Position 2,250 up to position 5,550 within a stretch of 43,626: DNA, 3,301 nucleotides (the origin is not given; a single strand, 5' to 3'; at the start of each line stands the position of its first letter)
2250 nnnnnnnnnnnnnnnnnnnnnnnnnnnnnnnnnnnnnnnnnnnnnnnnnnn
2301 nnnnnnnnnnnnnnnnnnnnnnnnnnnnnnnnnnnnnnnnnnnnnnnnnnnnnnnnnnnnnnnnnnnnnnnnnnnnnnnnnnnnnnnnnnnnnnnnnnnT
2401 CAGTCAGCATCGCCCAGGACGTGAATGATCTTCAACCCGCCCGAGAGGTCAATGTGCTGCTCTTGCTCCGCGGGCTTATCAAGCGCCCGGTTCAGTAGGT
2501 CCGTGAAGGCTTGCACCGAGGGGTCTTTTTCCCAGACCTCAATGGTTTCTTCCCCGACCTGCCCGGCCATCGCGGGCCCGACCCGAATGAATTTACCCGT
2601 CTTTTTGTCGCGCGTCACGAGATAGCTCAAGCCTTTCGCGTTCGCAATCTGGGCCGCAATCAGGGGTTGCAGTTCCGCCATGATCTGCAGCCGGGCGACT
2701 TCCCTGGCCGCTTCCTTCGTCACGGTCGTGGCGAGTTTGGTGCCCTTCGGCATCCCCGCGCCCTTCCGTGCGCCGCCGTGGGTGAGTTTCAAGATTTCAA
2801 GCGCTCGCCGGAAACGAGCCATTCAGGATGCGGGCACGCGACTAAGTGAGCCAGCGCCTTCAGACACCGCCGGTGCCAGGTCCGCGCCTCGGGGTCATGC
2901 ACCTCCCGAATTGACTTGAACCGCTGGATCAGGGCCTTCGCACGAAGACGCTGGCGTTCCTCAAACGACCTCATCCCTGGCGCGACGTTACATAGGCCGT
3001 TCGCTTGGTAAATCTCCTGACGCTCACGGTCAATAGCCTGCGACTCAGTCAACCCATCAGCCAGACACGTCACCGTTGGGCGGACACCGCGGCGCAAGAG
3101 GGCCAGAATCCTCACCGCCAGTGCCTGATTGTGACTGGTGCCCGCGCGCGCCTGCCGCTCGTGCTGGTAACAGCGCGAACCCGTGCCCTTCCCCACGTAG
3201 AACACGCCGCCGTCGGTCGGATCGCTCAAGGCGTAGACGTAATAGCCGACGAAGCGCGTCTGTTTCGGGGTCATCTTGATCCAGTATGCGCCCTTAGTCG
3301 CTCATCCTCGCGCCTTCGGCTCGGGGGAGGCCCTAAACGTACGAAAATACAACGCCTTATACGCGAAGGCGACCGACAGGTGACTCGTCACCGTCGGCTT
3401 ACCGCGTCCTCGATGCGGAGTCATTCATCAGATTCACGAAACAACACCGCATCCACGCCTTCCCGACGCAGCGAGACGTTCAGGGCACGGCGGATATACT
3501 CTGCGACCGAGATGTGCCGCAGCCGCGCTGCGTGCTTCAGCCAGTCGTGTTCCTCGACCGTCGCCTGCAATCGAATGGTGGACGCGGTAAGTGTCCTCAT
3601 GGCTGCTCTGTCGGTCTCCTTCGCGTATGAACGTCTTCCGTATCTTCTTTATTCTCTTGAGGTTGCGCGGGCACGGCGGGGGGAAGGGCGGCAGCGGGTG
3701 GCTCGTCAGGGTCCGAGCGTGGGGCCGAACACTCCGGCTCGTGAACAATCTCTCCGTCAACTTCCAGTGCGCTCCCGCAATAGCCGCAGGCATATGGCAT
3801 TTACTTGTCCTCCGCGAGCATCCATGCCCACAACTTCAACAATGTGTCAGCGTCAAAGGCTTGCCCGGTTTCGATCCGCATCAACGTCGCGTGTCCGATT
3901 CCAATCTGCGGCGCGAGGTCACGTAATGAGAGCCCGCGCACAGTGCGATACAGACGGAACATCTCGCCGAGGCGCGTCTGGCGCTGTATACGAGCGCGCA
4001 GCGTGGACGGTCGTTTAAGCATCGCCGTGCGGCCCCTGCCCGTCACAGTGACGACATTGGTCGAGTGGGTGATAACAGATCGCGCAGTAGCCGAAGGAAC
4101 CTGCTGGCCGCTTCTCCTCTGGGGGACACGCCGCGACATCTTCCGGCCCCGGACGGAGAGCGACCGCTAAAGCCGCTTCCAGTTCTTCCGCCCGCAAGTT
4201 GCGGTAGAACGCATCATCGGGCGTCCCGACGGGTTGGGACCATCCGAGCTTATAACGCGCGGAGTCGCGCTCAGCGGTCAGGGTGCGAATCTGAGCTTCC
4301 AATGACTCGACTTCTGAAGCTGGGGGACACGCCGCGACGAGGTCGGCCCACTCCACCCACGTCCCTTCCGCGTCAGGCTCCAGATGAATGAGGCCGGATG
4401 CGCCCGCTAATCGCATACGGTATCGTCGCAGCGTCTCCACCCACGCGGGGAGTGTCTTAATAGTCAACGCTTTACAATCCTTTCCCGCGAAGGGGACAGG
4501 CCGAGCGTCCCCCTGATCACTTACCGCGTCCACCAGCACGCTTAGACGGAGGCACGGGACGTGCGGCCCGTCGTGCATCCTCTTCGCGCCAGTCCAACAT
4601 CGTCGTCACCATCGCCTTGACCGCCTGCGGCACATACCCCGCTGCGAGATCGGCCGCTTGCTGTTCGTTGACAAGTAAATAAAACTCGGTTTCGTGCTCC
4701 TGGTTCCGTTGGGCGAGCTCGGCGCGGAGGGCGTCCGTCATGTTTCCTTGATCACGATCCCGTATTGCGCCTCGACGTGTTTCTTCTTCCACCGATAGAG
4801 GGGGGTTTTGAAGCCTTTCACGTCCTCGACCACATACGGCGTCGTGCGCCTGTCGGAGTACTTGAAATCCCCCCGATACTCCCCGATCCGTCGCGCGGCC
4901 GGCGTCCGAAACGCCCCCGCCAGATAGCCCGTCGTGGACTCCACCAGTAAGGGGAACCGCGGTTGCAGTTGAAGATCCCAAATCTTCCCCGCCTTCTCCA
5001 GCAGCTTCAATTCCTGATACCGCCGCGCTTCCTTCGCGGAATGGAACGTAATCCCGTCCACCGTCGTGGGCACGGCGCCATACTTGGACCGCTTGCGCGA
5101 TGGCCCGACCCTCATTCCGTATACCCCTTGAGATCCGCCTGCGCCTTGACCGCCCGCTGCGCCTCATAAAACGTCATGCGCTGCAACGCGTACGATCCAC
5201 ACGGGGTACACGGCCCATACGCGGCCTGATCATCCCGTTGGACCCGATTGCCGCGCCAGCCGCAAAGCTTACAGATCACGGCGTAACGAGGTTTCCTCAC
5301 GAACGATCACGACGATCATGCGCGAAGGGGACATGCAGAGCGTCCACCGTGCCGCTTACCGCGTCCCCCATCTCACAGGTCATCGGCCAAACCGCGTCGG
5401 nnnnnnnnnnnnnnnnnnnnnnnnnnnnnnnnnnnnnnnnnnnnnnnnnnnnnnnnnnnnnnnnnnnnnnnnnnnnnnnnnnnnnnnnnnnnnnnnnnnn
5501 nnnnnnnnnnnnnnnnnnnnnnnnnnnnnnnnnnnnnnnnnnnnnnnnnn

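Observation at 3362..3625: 264-bp cassette: one RHH gene bracketed by inverted copies R1 and R2 of the repeat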

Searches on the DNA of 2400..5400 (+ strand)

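Call 7: search_dna_similar(query=window:2400-5400:+, collection=phages, mode=distant, max_rows=20)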
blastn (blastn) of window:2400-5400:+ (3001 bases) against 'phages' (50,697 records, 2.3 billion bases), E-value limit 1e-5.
No match.
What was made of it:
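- On TIR-bounded transposable element (IS / MITE / composite transposon): There is no match in GenBank phages (call 7).
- Tried and rejected: blastn of 2400-5400 against GenBank phages gave no match (call 7).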

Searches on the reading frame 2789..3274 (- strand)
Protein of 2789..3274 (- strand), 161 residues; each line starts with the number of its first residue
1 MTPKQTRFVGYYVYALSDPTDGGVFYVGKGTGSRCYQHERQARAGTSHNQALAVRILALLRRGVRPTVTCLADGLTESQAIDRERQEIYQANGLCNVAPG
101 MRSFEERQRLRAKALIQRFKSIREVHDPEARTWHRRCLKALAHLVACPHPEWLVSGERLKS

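Call 8: search_protein_families(library=pfam, proteins=[window:2789-3274:-], max_evalue=0.1)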
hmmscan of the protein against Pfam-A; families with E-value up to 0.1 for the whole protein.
window:2789-3274:- (161 aa): 1 family
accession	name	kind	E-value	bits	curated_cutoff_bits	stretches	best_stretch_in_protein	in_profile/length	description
PF22945.2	LEM-3_GIY-YIG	-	1.4e-05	25.6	27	1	24-98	27-105/151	LEM-3-like GIY-YIG domain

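Call 9: find_related_loci(query=window:2789-3274:-, collection=viral_contigs, flank=6000)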
Query window:2789-3274:- (161 aa) in viral_contigs; peptide patterns used: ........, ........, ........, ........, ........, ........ (x = any residue, [..] = any of these).
6 stretches matched a pattern, but none encodes a relative of the query by tblastn (E <= 1e-3).
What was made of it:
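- Tried and rejected: GIY-YIG relatives in IMG/VR: none (call 9).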

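Call 73: search_protein_families(library=phrogs, proteins=[window:2789-3274:-], max_evalue=0.01)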
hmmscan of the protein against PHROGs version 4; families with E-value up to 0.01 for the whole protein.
window:2789-3274:- (161 aa): 1 family
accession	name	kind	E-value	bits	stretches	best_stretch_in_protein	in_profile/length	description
phrog_5356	-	unknown function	5.7e-14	53.1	1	9-119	14-125/255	-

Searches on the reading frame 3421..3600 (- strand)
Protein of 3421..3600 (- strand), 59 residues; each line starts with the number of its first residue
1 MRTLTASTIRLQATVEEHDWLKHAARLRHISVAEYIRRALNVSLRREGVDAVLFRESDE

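Call 8: search_protein_families(library=pfam, proteins=[window:3421-3600:-], max_evalue=0.1)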
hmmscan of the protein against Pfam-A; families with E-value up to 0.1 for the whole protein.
window:3421-3600:- (59 aa): 3 families
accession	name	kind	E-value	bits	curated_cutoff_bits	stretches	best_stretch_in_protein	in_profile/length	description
PF21983.2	NikA-like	-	0.00056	20.4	27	1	8-39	6-37/72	Mobilization protein NikA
PF19807.5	DUF6290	-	0.0098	16.5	27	1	7-40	2-35/72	Family of unknown function (DUF6290)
PF08681.18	TacA1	-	0.034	14.6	21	1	9-39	2-32/80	Antitoxin TacA 1-like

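Call 37: find_homologous_proteins(query=window:3421-3600:-, max_evalue=0.01)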
Query window:3421-3600:- (59 aa): 2 proteins with E <= 0.01 among 2 candidates.
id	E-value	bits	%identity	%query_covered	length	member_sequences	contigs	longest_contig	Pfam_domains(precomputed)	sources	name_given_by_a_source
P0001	1.4e-29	117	100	100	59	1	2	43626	-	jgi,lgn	jgi:uncharacterized protein (DUF1778 family)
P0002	1.4e-13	67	54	100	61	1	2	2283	-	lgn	-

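Call 38: find_encoding_contigs(protein=P0001, flank=10000)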
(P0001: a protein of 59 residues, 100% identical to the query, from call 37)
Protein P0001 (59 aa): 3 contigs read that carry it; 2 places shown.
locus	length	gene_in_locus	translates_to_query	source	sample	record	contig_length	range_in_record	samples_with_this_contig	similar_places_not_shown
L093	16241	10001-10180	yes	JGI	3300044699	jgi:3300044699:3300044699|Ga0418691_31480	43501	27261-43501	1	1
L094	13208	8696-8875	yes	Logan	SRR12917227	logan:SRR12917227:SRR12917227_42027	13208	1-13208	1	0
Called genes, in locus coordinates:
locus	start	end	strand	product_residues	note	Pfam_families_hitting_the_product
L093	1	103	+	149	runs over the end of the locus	-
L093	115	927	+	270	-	PF12705:PDDEXK_1 (faint)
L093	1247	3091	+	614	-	-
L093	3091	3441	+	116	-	-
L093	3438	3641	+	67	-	-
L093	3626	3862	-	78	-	-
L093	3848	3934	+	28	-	-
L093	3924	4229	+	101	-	PF12957:DUF3846 (weak)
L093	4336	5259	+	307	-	PF12760:Zn_ribbon_IS1595, PF12762:DDE_Tnp_IS1595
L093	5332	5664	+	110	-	PF27050:Phage_P22_Y8K6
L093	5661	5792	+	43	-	-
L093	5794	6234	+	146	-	-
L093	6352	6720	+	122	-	-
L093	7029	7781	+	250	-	-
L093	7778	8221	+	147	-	-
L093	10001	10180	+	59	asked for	-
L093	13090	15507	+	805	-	PF16510:P22_portal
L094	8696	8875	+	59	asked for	-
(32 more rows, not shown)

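Call 39: find_encoding_contigs(protein=P0002, flank=10000)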
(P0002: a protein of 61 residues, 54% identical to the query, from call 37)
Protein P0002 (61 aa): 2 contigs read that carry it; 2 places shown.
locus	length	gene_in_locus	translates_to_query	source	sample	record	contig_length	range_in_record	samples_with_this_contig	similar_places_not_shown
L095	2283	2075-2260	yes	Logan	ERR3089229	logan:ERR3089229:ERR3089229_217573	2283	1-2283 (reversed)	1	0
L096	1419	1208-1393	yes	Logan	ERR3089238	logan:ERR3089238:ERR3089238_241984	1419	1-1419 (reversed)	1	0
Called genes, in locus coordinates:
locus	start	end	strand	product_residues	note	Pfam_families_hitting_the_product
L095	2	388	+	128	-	?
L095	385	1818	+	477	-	PF01555:N6_N4_Mtase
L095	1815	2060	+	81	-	-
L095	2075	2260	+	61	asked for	-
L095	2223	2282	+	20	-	?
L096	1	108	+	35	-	?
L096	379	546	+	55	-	-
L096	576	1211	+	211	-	-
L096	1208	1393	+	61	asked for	-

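Call 62: search_solved_structures(query=window:3421-3600:-, max_evalue=1, show_alignments=2)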
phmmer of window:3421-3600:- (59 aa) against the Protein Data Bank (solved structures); distinct sequences matched with E-value up to 1: 0.

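Call 73: search_protein_families(library=phrogs, proteins=[window:3421-3600:-], max_evalue=0.01)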
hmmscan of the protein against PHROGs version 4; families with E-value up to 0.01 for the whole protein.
window:3421-3600:- (59 aa): 0 families

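Call 79: search_protein_representatives(protein=window:3421-3600:-)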
Query: 59 residues. Proteins with E-value up to 0.001 (for the whole library): 65; up to 1e-10: 14; up to 1e-30: 0. The best 65 are listed.
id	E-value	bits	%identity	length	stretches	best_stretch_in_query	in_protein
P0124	1.6e-14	68.5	67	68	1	9-57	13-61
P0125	2.1e-14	68.1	64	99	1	7-59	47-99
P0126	3.1e-14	67.6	64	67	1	9-58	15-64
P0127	5.0e-13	63.8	59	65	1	8-58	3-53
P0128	1.2e-12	62.6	57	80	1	6-58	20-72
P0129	1.6e-12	62.3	65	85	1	7-55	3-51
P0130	2.8e-12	61.5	58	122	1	7-59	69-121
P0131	3.2e-12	61.3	59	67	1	10-58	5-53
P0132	9.0e-12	59.9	56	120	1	8-59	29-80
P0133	2.7e-11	58.4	52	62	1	7-58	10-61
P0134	4.3e-11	57.8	56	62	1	8-57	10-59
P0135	4.3e-11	57.8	63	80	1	9-59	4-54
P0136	5.8e-11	57.4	62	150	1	10-59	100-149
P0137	7.1e-11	57.1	62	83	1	8-59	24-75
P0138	1.5e-10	56.1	56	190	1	8-59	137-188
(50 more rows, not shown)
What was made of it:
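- Checked: It has 65 homologues among 1.84 billion cluster representatives (call 79).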

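Call 81: search_protein_families(library=pfam, alignment_id=A3, max_evalue=0.01)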
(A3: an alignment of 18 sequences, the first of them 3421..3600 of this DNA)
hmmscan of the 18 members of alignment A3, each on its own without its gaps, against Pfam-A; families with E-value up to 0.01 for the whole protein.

A. member 1, window:3421-3600:- (59 aa): 2 families
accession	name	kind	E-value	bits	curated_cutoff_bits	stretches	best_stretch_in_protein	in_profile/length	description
PF21983.2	NikA-like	-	0.00056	20.4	27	1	8-39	6-37/72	Mobilization protein NikA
PF19807.5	DUF6290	-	0.0098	16.5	27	0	7-40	2-35/72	Family of unknown function (DUF6290)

B. families by the number of members that match (of 18 scanned): 4 families
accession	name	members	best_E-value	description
PF21983.2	NikA-like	13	3.7e-05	Mobilization protein NikA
PF19807.5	DUF6290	8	1.7e-05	Family of unknown function (DUF6290)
PF08681.18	TacA1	6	0.00035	Antitoxin TacA 1-like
PF01402.27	RHH_1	2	0.0042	Ribbon-helix-helix protein, copG family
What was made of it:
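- On Ribbon-helix-helix (Arc/MetJ/CopG) superfamily: Pfam NikA-like, DUF6290, TacA1 and RHH_1 match 13, 8, 6 and 2 of 18 family members, all below the curated cut-offs (call 81).
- Closest known: P22 Arc/Mnt, CopG and omega-type RHH repressors, and DUF1778/TacA antitoxins. Different: All Pfam matches are below the curated cut-offs (calls 8, 81).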

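Call 82: search_solved_structures(query=A3, max_evalue=1)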
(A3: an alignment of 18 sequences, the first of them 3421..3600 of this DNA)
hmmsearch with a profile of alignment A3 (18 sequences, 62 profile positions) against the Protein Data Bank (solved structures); distinct sequences matched with E-value up to 1: 11.
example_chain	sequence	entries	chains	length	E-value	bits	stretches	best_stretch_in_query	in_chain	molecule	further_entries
5zgn_A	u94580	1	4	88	0.12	14.9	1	3-35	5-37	KacA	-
6ajm_C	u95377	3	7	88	0.14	14.8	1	3-34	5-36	DUF1778 domain-containing protein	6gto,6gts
7q6a_A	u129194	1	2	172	0.15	14.6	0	40-57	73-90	Thioredoxin domain-containing protein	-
7q68_A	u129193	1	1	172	0.16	14.6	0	40-57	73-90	Thioredoxin domain-containing protein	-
7q5n_A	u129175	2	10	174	0.16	14.6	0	40-57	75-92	Thioredoxin domain-containing protein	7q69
2k1o_A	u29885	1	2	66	0.26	13.9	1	3-38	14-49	Putative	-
6ajn_C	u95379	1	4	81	0.34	13.5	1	5-34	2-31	DUF1778 domain-containing protein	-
1y9b_A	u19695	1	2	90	0.38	13.4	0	4-36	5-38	conserved hypothetical protein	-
1b28_A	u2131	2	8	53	0.81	12.3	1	2-46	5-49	PROTEIN (REGULATORY PROTEIN ARC) | ARC REPRESSOR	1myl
3aqp_A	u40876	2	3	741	0.9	12.2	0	25-44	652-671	Probable SecDF protein-export membrane protein | Protein translocase subunit SecDF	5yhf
1x93_A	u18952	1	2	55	0.97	12.1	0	6-44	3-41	hypothetical protein HP0222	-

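Call 88: find_related_loci(query=A4, collection=viral_contigs, flank=8000)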
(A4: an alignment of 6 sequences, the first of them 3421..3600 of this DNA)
Query A4 (59 aa) in viral_contigs; peptide patterns used: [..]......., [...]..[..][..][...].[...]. (x = any residue, [..] = any of these).
42 stretches matched a pattern; 1 encode a relative of the query (tblastn E <= 1e-3); 1 distinct loci.
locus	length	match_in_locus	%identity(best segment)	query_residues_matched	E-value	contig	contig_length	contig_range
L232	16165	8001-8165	55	5-59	2e-19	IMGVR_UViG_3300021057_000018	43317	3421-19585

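Call 92: predict_structure(alignment_id=A3)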
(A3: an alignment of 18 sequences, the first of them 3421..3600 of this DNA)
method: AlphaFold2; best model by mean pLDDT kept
length: 59 residues; sequences in the alignment: 18
mean_pLDDT: 84.8   pTM: 0.66
mean pLDDT of the five models: 84.8, 84.5, 84.3, 83.7, 82.6
residues with pLDDT >= 90: 33; 70-90: 14; 50-70: 10; < 50: 2
segments of 3 or more residues with pLDDT < 50: none
pLDDT, mean of each block of 10 residues (from residue 1): 71 96 97 92 87 62
secondary structure, 60 per line:
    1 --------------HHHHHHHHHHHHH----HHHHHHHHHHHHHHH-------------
elements in order: H15-27 H32-46
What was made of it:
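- On Ribbon-helix-helix (Arc/MetJ/CopG) superfamily: The AF2 model has pLDDT 84.8, with helices at 15-27 and 32-46 after an extended N-terminus (call 92).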

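Call 95: fold_search(model_id=the predicted structure, library=pdb)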
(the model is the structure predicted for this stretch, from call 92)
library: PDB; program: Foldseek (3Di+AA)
matches with E <= 10: 64; with E <= 0.001: 0
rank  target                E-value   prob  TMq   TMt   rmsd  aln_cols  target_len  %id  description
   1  1bdv_B                1.9e-01  0.99  0.71  0.78   4.0        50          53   22  ARC FV10 COCRYSTAL (released 1999-01-06)
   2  1myl_A                2.3e-01  1.00  0.70  0.89   0.9        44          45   25  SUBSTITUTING HYDROPHOBIC RESIDUES FOR A BURIED SALT BRIDGE ENHANCES PROTEIN STABILITY BUT DOES NOT REDUCE CONFORMATION (released 1995-01-26)
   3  1bdv_D                2.9e-01  0.99  0.69  0.80   4.0        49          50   22  ARC FV10 COCRYSTAL (released 1999-01-06)
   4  1par_C                3.1e-01  0.98  0.66  0.76   4.1        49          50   22  DNA RECOGNITION BY BETA-SHEETS IN THE ARC REPRESSOR-OPERATOR CRYSTAL STRUCTURE (released 1994-07-31)
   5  1myk_A                3.3e-01  0.99  0.71  0.87   1.5        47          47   21  CRYSTAL STRUCTURE, FOLDING, AND OPERATOR BINDING OF THE HYPERSTABLE ARC REPRESSOR MUTANT PL8 (released 1995-01-26)
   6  1par_A                4.6e-01  0.97  0.70  0.78   4.2        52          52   21  DNA RECOGNITION BY BETA-SHEETS IN THE ARC REPRESSOR-OPERATOR CRYSTAL STRUCTURE (released 1994-07-31)
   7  6xrw_B                4.6e-01  0.93  0.62  0.48   3.1        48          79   21  Chromosomal ParDE TA system from P. aeruginosa (released 2021-07-28)
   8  1baz_A                5.3e-01  0.98  0.71  0.84   1.2        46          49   22  ARC REPRESSOR MUTANT PHE10VAL (released 1998-06-17)
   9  1myk_B                6.9e-01  0.97  0.68  0.87   1.1        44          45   23  CRYSTAL STRUCTURE, FOLDING, AND OPERATOR BINDING OF THE HYPERSTABLE ARC REPRESSOR MUTANT PL8 (released 1995-01-26)
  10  3qoq_A                7.4e-01  0.93  0.69  0.80   3.0        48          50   25  Crystal Structure of the Transcription Factor AmrZ in Complex with the 18 Base Pair amrZ1 Binding Site (released 2012-02-15)
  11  6iya_A                7.4e-01  0.90  0.62  0.74   1.6        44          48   20  Structure of the DNA binding domain of antitoxin CopASO (released 2019-01-16)
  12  3ft7_A                7.9e-01  0.90  0.62  0.78   2.3        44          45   20  Crystal structure of an extremely stable dimeric protein from sulfolobus islandicus (released 2009-10-20)
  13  6iya_F                8.5e-01  0.89  0.62  0.72   1.5        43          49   21  Structure of the DNA binding domain of antitoxin CopASO (released 2019-01-16)
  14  6gts_C                8.5e-01  0.75  0.58  0.43   5.9        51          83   22  Structure of the AtaT-AtaR complex bound DNA (released 2019-03-06)
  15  6ajm_C                8.5e-01  0.63  0.55  0.42   9.0        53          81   19  Crystal structure of apo AtaTR (released 2019-01-02)
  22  1b28_MODEL_1_A        1.5e+00  0.72  0.64  0.70   3.5        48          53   25  ARC REPRESSOR MYL MUTANT FROM SALMONELLA BACTERIOPHAGE P22 (released 1999-11-03)
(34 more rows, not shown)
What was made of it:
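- On Ribbon-helix-helix (Arc/MetJ/CopG) superfamily: The Foldseek top 25 hits are nearly all RHH proteins; Arc scores TM 0.70-0.89 (call 95).
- Closest known: P22 Arc/Mnt, CopG and omega-type RHH repressors, and DUF1778/TacA antitoxins. Same: Its best structural matches are Arc, AmrZ, CopA, ParD and AtaR (call 95).
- Checked: The Foldseek top hits are Arc, AmrZ, CopA, ParD and AtaR, with TM 0.6-0.9 (calls 92, 95).
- The RHH fold is confirmed (calls 92, 95).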

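Call 99: find_related_loci(query=A5, collection=viral_contigs, flank=8000)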
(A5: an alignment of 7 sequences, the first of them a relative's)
Query A5 (65 aa) in viral_contigs; peptide patterns used: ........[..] (x = any residue, [..] = any of these).
46 stretches matched a pattern; 2 encode a relative of the query (tblastn E <= 1e-3); 2 distinct loci.
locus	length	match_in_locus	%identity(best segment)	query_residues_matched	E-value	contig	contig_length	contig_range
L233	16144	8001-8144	56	3-50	1e-14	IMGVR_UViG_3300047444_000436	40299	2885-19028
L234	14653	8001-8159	42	4-58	6e-7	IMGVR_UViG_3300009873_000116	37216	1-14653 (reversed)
